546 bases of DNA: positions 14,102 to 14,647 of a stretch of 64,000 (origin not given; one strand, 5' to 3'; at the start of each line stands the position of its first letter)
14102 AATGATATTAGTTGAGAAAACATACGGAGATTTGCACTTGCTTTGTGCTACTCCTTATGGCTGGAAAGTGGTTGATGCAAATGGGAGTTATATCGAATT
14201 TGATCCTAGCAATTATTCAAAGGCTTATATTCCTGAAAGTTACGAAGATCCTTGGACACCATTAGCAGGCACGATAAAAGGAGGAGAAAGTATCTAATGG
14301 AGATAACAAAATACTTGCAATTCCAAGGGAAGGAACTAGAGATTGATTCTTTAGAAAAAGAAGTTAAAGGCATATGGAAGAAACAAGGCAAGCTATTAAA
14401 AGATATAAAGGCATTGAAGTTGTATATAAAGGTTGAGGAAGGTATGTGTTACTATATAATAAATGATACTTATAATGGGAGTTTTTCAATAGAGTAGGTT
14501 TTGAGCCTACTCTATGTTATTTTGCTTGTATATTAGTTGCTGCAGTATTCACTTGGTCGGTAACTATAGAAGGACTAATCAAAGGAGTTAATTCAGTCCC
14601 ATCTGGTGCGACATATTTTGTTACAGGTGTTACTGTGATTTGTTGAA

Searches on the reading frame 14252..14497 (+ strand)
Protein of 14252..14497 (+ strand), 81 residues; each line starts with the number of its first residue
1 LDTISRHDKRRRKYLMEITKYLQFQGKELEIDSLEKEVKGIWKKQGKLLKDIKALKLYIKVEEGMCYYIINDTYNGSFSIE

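Call 87: search_protein_families(library=pfam, proteins=[window:14252-14497:+], max_evalue=0.01)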
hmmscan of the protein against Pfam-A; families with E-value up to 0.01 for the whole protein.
window:14252-14497:+ (81 aa): 1 family
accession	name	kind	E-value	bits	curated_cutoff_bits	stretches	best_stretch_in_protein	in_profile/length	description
PF20069.4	DUF6465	-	3.3e-17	63.2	26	1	16-79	64-129/130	Family of unknown function (DUF6465)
